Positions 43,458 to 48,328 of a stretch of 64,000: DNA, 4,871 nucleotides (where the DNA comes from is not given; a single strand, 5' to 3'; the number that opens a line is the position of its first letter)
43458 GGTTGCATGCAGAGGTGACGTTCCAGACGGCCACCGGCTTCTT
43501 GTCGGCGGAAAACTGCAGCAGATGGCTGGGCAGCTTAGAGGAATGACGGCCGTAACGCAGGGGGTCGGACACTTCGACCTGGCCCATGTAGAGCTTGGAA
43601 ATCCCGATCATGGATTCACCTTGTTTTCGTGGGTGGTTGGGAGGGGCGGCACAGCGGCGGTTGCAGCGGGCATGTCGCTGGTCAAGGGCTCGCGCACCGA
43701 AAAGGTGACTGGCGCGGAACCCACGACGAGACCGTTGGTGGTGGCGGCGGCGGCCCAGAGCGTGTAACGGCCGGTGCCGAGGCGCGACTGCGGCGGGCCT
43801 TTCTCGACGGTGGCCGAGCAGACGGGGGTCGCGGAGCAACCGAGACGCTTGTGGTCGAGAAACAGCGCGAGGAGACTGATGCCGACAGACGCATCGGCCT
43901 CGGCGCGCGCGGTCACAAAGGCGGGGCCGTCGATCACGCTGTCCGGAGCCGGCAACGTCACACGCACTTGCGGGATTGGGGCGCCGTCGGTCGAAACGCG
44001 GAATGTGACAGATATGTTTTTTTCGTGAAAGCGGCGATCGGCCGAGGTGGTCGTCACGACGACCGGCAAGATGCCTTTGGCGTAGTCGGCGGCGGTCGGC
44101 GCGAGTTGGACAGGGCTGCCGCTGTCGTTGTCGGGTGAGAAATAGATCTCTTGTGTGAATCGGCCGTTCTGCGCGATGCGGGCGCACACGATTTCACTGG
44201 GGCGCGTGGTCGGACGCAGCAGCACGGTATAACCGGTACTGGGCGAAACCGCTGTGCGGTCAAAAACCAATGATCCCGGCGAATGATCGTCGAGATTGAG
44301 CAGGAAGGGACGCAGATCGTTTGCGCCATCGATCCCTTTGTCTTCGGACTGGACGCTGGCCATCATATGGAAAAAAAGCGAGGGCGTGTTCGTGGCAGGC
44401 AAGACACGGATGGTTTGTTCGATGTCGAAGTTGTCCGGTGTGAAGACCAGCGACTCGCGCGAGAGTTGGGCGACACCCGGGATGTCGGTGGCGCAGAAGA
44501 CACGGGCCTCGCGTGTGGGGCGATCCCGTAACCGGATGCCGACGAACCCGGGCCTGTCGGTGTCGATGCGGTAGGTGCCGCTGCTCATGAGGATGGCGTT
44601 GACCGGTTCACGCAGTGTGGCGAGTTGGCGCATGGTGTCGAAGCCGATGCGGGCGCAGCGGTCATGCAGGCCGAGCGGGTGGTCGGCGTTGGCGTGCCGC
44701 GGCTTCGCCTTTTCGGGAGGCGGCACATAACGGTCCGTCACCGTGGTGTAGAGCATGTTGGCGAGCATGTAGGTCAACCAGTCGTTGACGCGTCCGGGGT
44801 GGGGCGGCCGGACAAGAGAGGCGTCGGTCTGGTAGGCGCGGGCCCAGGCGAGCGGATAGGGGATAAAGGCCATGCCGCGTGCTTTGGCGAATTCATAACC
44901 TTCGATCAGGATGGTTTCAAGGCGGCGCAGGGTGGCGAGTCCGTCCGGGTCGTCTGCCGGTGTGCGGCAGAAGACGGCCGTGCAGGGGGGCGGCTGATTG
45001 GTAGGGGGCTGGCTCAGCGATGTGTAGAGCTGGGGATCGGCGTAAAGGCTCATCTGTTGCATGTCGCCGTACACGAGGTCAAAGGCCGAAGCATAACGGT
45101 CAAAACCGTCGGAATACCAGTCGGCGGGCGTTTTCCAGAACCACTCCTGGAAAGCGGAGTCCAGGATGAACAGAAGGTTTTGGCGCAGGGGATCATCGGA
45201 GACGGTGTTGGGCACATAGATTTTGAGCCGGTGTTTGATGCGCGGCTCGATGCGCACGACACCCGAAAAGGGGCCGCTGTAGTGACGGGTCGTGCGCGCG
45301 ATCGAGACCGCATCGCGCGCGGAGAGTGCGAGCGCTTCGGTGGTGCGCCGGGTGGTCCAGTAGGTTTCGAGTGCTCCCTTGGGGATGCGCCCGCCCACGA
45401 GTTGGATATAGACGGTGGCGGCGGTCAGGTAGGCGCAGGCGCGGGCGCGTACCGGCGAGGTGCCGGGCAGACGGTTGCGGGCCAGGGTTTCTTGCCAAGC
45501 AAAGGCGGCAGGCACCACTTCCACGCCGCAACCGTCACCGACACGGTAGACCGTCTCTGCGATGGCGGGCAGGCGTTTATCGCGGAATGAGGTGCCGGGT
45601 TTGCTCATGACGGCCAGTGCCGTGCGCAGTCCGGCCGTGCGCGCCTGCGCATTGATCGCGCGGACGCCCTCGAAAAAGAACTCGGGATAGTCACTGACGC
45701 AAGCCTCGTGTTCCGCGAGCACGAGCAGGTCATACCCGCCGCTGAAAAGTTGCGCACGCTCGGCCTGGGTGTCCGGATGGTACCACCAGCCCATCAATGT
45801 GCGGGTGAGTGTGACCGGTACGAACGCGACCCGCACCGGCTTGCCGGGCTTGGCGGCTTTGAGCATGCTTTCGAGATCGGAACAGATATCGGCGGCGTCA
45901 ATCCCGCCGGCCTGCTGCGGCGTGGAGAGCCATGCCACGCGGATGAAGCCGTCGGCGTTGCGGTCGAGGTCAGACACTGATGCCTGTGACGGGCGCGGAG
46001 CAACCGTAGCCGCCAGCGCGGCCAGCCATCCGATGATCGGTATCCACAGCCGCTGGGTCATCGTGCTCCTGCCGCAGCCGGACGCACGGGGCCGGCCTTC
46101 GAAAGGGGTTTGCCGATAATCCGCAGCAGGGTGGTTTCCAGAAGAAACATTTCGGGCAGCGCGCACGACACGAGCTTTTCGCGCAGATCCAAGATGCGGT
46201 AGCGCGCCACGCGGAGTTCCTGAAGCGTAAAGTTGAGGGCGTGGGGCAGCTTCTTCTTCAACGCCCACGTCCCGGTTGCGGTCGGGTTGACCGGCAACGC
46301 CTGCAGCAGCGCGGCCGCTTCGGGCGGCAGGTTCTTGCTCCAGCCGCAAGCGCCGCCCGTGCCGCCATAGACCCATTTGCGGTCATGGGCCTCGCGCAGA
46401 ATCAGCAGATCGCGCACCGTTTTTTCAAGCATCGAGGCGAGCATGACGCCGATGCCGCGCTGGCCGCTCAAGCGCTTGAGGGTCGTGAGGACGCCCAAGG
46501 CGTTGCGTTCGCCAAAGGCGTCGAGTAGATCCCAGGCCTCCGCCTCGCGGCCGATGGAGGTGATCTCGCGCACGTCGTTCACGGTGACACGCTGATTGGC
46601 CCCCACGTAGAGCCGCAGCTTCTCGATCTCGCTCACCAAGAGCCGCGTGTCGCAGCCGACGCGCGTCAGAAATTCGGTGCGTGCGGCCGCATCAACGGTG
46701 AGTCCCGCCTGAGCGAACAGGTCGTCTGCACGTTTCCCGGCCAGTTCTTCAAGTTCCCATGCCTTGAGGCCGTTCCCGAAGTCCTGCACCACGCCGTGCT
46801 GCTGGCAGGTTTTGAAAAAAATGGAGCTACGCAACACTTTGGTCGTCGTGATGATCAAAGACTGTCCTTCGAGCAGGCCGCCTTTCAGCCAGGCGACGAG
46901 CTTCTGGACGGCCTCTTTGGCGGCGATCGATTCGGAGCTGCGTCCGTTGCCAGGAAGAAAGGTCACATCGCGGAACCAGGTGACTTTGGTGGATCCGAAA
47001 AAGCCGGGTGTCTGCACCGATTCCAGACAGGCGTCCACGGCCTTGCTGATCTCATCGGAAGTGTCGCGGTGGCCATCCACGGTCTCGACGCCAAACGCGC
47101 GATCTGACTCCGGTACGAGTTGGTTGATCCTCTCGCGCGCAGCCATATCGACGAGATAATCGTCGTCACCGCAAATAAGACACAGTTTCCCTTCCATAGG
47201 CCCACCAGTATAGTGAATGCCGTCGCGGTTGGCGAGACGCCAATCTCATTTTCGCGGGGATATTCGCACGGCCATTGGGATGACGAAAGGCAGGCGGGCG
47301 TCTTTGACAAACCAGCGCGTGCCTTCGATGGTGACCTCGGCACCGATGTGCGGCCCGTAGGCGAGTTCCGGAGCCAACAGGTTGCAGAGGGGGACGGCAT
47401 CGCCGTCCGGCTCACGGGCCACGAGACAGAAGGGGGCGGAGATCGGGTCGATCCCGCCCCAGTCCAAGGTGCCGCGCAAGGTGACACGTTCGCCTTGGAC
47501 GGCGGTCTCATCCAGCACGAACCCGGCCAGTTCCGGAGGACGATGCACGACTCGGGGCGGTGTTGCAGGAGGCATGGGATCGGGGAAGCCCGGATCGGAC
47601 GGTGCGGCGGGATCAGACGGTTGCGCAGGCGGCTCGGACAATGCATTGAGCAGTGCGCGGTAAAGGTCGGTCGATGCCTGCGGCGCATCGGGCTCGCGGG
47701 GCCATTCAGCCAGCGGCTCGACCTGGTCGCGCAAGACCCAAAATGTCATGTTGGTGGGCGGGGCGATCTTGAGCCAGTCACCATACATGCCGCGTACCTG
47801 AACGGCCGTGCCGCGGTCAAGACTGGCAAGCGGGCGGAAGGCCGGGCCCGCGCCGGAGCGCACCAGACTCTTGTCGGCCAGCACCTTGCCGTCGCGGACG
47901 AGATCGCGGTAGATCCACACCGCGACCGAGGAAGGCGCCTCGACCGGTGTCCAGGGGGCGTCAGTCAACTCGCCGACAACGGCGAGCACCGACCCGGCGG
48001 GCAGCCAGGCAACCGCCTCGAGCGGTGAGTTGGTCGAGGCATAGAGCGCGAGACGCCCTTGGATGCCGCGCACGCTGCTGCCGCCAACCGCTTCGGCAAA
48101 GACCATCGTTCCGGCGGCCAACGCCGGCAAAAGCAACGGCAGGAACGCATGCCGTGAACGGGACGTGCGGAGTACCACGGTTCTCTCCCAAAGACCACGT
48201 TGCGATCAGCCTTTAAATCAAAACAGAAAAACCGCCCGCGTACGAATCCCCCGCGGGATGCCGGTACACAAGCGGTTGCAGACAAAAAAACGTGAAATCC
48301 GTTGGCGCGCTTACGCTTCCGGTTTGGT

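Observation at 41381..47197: Translationally coupled chain holA - 817-aa secreted protein - two NirJ-like radical SAM/SPASM enzymes, directly upstream of the hydrogenase operon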

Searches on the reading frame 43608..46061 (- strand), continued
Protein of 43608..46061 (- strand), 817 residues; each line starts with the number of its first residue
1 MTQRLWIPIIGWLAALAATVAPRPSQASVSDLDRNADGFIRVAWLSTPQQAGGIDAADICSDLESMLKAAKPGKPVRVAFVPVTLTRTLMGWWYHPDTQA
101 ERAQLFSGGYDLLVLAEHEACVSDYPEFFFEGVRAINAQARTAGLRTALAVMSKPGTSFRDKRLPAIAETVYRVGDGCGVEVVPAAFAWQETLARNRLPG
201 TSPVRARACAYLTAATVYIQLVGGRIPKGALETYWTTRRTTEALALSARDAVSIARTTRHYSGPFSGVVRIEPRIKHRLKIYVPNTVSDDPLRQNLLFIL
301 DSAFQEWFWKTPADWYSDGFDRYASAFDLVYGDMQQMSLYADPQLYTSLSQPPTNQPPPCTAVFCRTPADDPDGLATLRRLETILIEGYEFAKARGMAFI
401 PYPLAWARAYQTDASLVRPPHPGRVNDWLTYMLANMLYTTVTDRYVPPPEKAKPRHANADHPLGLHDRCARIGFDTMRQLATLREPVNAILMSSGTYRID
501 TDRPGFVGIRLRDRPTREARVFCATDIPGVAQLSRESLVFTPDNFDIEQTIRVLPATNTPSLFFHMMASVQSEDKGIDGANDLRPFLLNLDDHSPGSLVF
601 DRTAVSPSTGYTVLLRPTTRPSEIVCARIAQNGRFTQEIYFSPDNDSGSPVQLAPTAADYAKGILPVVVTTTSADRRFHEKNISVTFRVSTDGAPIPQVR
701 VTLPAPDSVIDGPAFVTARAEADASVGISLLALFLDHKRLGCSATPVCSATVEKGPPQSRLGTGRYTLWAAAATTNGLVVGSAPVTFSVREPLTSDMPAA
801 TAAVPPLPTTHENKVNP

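Call 47: fold_search(model_id=the predicted structure, library=pdb)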
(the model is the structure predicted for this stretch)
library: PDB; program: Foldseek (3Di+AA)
matches with E <= 10: 1908; with E <= 0.001: 310
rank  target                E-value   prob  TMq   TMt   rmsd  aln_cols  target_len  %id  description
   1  8uh2_A                2.4e-10  1.00  0.11  0.13  16.4       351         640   16  Complex of C3b with the inhibitor albicin (released 2024-05-08)
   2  8uin_G                9.1e-10  1.00  0.11  0.13  16.8       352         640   16  Structure of the C3bBb-albicin complex (released 2024-05-08)
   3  7qiv_A                2.0e-09  1.00  0.12  0.14  15.9       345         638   14  Structure of human C3b in complex with the EWE nanobody (released 2022-02-16)
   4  2ice_A                2.1e-09  1.00  0.11  0.14  16.3       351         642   16  CRIg bound to C3c (released 2006-11-07)
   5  5fo7_A                2.2e-09  1.00  0.11  0.14  16.3       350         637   15  Crystal Structure of Human Complement C3b at 2.8 Angstrom resolution (released 2016-04-06)
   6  3nms_A                2.5e-09  1.00  0.11  0.13  16.4       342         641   15  Staphylococcal Complement Inhibitor (SCIN) in complex with Human Complement C3c (released 2010-08-04)
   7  7tv9_A                2.6e-09  1.00  0.11  0.14  16.4       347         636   16  HUMAN COMPLEMENT COMPONENT C3B IN COMPLEX WITH APL-1030 (released 2022-03-30)
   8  3g6j_A                2.9e-09  1.00  0.11  0.13  16.3       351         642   16  C3b in complex with a C3b specific Fab (released 2009-03-10)
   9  3l5n_A                2.9e-09  1.00  0.11  0.13  16.5       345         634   15  Staphylococcal Complement Inhibitor (SCIN) in complex with Human Complement Component C3b (released 2010-08-04)
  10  8s3o_A                3.4e-09  1.00  0.11  0.08  15.8       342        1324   11  Structure of native human CD109 (released 2025-03-05)
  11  3l3o_A                4.5e-09  1.00  0.11  0.13  16.3       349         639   14  Staphylococcal Complement Inhibitor (SCIN) in complex with Human Complement Component C3c (released 2010-08-04)
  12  2wii_A                4.5e-09  1.00  0.11  0.13  16.4       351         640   14  Complement C3b in complex with factor H domains 1-4 (released 2009-06-09)
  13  2qki_D                5.3e-09  1.00  0.12  0.14  16.4       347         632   15  Human C3c in complex with the inhibitor compstatin (released 2007-08-14)
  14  8cem_F                5.3e-09  1.00  0.11  0.13  16.4       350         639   15  Structure of bovine native C3, re-refinement (released 2023-04-05)
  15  6ehg_A                6.2e-09  1.00  0.12  0.14  16.1       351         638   15  complement component C3b in complex with a nanobody (released 2018-02-14)
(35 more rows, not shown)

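Call 71: search_protein_families(library=pfam, alignment_id=A1, max_evalue=1)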
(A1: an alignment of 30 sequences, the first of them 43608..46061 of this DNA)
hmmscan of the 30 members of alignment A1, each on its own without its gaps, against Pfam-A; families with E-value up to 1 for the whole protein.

A. member 1, window:43608-46061:- (817 aa): 1 family
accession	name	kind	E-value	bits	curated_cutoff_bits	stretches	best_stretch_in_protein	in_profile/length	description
PF17957.7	Big_7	-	0.0028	18.7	24.1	1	697-767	1-67/70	Bacterial Ig domain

B. families by the number of members that match (of 30 scanned): 5 families
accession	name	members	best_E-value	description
PF17957.7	Big_7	18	4.8e-07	Bacterial Ig domain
PF00731.26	AIRC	1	0.075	AIR carboxylase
PF22559.2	GNAT-phage-like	1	0.13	Phage GNAT-like domain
PF10836.13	DUF2574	1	0.23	Protein of unknown function (DUF2574)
PF19773.5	DUF6259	1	0.28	Domain of unknown function (DUF6259)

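Call 72: search_solved_structures(query=A1, max_evalue=1)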
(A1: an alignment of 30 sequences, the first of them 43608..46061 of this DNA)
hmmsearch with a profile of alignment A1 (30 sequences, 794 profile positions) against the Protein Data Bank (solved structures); distinct sequences matched with E-value up to 1: 1.
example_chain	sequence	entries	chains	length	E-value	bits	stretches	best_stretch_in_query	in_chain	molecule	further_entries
9kvu_A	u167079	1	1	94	0.017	15.9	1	695-788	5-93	bacterial immunoglobulin domain B1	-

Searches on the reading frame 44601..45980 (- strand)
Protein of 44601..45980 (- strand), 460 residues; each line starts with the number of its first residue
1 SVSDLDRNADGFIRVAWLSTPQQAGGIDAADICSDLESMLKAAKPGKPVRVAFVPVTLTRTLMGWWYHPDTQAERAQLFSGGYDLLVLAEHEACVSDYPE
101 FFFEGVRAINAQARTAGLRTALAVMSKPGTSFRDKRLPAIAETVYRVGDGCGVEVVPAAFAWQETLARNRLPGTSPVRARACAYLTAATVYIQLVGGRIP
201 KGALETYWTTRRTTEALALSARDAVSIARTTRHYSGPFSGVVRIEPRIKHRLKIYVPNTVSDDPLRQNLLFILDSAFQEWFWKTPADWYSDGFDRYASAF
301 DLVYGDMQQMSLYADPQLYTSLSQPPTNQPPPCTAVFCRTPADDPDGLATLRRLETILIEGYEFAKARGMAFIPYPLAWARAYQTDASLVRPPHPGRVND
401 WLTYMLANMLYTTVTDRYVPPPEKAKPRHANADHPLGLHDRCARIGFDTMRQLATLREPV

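Call 57: predict_structure(alignment_id=A2)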
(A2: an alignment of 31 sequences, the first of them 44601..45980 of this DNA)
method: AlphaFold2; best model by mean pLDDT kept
length: 460 residues; sequences in the alignment: 31
mean_pLDDT: 91.9   pTM: 0.92
mean pLDDT of the five models: 91.9, 91.8, 91.4, 90.4, 88.7
residues with pLDDT >= 90: 346; 70-90: 101; 50-70: 11; < 50: 2
segments of 3 or more residues with pLDDT < 50: none
pLDDT, mean of each block of 10 residues (from residue 1): 70 96 96 97 91 96 97 96 95 96 98 94 96 90 96 96 96 94 98 91 92 97 95 92 86 89 88 91 90 89 95 89 85 93 85 97 97 97 92 77 95 93 79 76 96 89
secondary structure, 60 per line:
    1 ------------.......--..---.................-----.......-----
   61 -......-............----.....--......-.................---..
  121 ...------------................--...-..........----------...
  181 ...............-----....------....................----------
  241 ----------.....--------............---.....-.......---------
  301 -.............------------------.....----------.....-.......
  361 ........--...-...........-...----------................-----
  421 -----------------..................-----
elements in order: E13-19 H29-43 E49-55 H62-67 H69-80 E85-89 H92-97 H99-115 E119-123 H136-151 E154-156 H158-167 H178-195 H201-204 H211-230 E251-255 H264-275 E279-283 H285-291 E302-306 H307-314 E333-337 H348-352 H354-368 E371-373 H375-385 H400-415 H438-455

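Call 60: fold_search(model_id=the predicted structure, library=pdb)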
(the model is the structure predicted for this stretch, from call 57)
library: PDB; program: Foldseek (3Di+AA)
matches with E <= 10: 1587; with E <= 0.001: 19
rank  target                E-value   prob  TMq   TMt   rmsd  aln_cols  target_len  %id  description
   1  4i8i                  1.1e-05  1.00  0.37  0.62   6.1       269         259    9  Crystal structure of a DUF4886 family protein (BACUNI_01406) from Bacteroides uniformis ATCC 8492 at 1.50 A resolution (released 2013-01-16)
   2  5jd3_A                5.5e-05  1.00  0.31  0.59   5.0       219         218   14  Crystal structure of LAE5, an alpha/beta hydrolase enzyme from the metagenome of Lake Arreo, Spain (released 2016-05-04)
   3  4s1p                  6.1e-05  1.00  0.30  0.68   4.2       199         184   16  Shel_16390 protein, a putative SGNH hydrolase from Slackia heliotrinireducens (released 2015-01-28)
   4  4oap_A                8.0e-05  1.00  0.32  0.61   4.7       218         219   11  An Axe2 mutant (W190I), an acetyl-xylooligosaccharide esterase from Geobacillus Stearmophilus (released 2015-01-14)
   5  5jd3_G                8.0e-05  1.00  0.31  0.59   5.0       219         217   14  Crystal structure of LAE5, an alpha/beta hydrolase enzyme from the metagenome of Lake Arreo, Spain (released 2016-05-04)
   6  4oao_A                1.1e-04  1.00  0.32  0.60   4.7       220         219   10  A mutant of Axe2 (R55A), and acetyl-xylooligosaccharide esterase from Geobacillus Stearmophilus (released 2015-01-14)
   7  3w7v_A                1.3e-04  1.00  0.31  0.58   5.0       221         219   11  Crystal Structure of Axe2, an Acetylxylan Esterase from Geobacillus stearothermophilus (released 2014-02-12)
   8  4jj6_A                1.4e-04  1.00  0.32  0.61   4.8       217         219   10  Crystal structure of a catalytic mutant of Axe2 (Axe2-H194A), an acetylxylan esterase from Geobacillus stearothermophi (released 2014-03-12)
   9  4jko_A                1.6e-04  1.00  0.31  0.60   4.6       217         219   11  Crystal structure of a catalytic mutant of Axe2 (Axe2_S15A), an acetylxylan esterase from Geobacillus stearothermophil (released 2014-02-12)
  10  4jj4_A                2.9e-04  1.00  0.32  0.62   4.6       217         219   11  Crystal structure of a catalytic mutant of Axe2 (Axe2-D191A), an acetylxylan esterase from Geobacillus stearothermophi (released 2014-03-12)
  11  5bn1_A                2.9e-04  1.00  0.31  0.58   4.9       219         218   12  Structure of Axe2-W215I, an acetyl xylan esterase from Geobacillus stearothermophilus (released 2016-06-29)
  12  4h08                  4.6e-04  1.00  0.27  0.54   6.2       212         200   12  Crystal structure of a putative hydrolase (BT3161) from Bacteroides thetaiotaomicron VPI-5482 at 1.80 A resolution (released 2012-10-17)
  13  3knz_B                4.6e-04  0.98  0.20  0.26  18.2       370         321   12  Crystal structure of Putative sugar binding protein (NP_459565.1) from Salmonella typhimurium LT2 at 2.50 A resolution (released 2009-12-01)
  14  1yzf                  4.8e-04  1.00  0.28  0.56   5.5       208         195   14  Crystal structure of the lipase/acylhydrolase from Enterococcus faecalis (released 2005-04-12)
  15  7ddy_A                6.3e-04  1.00  0.31  0.63   4.9       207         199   10  Crystal structure of an acetyl xylan esterase AlAXEase (released 2021-06-02)
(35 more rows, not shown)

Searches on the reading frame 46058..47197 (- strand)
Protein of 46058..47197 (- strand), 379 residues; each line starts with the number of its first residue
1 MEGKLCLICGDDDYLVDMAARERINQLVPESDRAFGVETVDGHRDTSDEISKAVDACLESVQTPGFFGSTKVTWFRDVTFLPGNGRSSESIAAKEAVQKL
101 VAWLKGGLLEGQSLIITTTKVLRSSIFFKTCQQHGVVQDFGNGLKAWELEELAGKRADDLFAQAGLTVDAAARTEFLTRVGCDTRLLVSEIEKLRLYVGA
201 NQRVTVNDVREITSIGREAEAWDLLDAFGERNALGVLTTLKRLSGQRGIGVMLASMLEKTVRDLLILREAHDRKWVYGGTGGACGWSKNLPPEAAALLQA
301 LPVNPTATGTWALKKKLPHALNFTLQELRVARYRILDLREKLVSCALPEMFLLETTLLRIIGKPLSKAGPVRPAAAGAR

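Call 4: search_protein_families(library=ncbifam, proteins=[window:46058-47197:-], max_evalue=0.01)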
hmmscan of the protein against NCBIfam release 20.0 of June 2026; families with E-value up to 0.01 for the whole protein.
window:46058-47197:- (379 aa): 2 families
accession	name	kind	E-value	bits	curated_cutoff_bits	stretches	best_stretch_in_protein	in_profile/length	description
TIGR01128.2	holA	equivalog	2e-35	122.6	80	1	6-273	2-251/316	DNA polymerase III subunit delta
NF005134.0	PRK06585.1-1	equivalog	2.5e-05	23.5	478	1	162-251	147-236/326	DNA polymerase III subunit delta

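Call 5: search_protein_families(library=pfam, proteins=[window:46058-47197:-], max_evalue=0.01)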
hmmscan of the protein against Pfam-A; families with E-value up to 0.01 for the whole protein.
window:46058-47197:- (379 aa): 1 family
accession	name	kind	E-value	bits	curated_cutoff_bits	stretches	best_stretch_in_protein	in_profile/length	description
PF06144.19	DNA_pol3_delta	-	0.0041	17.5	21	1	7-102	2-85/124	DNA polymerase III, delta subunit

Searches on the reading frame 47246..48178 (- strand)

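Call 12: search_protein_families(library=pfam, proteins=[window:47246-48178:-], max_evalue=0.0001)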
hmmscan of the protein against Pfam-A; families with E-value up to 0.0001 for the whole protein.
window:47246-48178:- (310 aa): 1 family
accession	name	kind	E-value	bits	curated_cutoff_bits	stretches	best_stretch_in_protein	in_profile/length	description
PF08239.17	SH3_3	-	7.3e-08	32.9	27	0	106-150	5-50/54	Bacterial SH3 domain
